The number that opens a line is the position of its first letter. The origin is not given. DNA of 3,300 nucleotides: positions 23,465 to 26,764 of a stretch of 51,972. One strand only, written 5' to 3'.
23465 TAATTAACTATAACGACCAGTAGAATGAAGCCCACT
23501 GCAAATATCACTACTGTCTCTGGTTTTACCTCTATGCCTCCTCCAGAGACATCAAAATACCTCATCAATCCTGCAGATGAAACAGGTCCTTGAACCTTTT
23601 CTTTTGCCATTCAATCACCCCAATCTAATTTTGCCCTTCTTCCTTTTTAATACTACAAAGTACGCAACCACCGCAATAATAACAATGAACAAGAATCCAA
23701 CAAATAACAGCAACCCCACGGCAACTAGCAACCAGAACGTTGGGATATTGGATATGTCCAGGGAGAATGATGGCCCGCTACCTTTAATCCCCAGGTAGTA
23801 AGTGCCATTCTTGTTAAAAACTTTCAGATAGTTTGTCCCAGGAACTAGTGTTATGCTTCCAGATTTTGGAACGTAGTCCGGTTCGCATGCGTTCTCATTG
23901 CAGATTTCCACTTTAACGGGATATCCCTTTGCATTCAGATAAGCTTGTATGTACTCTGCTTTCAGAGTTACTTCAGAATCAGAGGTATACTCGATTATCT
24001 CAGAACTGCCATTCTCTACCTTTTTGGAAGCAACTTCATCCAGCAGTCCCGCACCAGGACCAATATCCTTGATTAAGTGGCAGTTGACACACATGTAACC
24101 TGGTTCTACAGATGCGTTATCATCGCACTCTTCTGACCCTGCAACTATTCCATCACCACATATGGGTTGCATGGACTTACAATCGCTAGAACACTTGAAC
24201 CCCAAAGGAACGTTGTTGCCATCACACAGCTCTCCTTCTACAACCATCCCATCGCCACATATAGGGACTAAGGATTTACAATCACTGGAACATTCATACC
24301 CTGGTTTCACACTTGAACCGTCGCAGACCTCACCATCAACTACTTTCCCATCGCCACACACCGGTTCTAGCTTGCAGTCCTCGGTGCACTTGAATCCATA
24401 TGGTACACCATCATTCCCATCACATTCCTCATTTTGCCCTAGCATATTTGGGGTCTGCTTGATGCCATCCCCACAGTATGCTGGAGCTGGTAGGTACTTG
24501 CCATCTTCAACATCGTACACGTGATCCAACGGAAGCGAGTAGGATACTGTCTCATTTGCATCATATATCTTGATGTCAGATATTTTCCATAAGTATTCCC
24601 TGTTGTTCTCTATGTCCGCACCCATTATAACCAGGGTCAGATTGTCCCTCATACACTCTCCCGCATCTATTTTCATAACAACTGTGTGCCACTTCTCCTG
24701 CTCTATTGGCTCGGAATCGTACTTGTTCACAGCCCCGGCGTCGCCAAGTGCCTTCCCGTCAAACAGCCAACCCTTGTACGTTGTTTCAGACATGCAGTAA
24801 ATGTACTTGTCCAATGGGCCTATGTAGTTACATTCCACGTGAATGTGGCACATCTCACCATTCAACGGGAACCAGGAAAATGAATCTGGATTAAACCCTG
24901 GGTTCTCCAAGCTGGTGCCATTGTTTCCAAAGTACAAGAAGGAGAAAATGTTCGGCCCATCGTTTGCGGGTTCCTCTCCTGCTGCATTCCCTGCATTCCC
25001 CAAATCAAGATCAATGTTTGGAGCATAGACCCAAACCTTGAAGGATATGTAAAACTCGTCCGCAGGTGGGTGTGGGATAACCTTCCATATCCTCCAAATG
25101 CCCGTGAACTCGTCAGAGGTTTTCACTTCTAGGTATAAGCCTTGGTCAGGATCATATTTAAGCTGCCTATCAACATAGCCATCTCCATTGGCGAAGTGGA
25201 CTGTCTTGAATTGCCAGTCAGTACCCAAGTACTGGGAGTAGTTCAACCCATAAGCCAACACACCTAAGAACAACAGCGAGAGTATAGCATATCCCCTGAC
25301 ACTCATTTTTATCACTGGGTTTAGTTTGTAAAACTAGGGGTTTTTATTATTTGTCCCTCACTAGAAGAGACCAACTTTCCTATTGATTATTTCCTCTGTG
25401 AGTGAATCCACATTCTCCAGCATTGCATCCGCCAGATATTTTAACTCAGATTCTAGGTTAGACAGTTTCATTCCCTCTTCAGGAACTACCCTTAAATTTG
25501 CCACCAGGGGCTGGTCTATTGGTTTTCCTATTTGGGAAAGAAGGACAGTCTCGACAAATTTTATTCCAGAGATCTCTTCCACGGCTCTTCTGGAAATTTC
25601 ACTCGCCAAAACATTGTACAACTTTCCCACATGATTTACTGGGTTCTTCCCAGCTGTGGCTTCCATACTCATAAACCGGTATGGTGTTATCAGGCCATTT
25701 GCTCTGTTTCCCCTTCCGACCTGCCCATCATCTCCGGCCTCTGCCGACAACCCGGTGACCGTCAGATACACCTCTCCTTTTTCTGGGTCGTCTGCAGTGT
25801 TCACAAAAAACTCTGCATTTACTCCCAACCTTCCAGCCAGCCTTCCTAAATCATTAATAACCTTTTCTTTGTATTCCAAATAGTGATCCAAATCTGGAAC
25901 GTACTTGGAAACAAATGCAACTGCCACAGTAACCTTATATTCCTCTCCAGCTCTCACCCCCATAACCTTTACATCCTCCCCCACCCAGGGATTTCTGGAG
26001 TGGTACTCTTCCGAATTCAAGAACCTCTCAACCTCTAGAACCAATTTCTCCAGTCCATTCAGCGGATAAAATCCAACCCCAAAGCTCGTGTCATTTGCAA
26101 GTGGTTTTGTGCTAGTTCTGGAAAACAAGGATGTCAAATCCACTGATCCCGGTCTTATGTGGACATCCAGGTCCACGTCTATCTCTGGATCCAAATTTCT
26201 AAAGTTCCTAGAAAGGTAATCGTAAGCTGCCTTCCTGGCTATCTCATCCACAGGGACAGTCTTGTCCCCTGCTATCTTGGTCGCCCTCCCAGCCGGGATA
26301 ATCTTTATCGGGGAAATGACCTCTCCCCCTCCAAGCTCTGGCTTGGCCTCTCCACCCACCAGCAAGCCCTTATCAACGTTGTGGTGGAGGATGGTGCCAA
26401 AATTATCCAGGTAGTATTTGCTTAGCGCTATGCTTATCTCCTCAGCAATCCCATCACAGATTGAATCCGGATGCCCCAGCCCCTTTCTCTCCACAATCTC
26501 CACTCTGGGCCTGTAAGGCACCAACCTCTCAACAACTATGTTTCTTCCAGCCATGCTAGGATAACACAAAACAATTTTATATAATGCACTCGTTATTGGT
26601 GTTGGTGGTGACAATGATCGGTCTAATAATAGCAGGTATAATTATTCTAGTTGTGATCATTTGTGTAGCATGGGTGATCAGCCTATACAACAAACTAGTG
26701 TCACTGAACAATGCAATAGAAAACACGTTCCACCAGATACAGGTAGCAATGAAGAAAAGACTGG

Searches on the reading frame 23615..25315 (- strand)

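Call 19: search_protein_families(library=pfam, proteins=[window:23615-25315:-], max_evalue=0.01)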
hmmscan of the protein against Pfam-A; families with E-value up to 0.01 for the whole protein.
window:23615-25315:- (566 aa): 1 family
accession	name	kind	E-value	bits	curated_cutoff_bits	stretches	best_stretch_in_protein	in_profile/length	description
PF13948.11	DUF4215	-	6e-18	65.3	27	2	372-412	7-46/47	Domain of unknown function (DUF4215)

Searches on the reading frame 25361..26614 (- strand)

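Call 31: search_protein_families(library=ncbifam, proteins=[window:25361-26614:-], max_evalue=0.00001)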
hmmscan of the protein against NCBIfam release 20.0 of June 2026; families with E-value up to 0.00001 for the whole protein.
window:25361-26614:- (417 aa): 5 families
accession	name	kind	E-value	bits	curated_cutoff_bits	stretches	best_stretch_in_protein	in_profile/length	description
NF003364.0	PRK04439.1-3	equivalog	5.8e-154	512.9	553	1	24-417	3-400/400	methionine adenosyltransferase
NF003366.0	PRK04439.1-5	subfamily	1.6e-148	494.9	435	1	35-417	16-395/395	methionine adenosyltransferase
NF003365.0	PRK04439.1-4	equivalog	1.1e-147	492.2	577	1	25-417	4-406/406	methionine adenosyltransferase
NF003363.0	PRK04439.1-2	equivalog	6.1e-133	443.5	557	1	34-414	15-400/403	methionine adenosyltransferase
NF003362.0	PRK04439.1-1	equivalog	3.3e-90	302.7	481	1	27-409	6-396/406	methionine adenosyltransferase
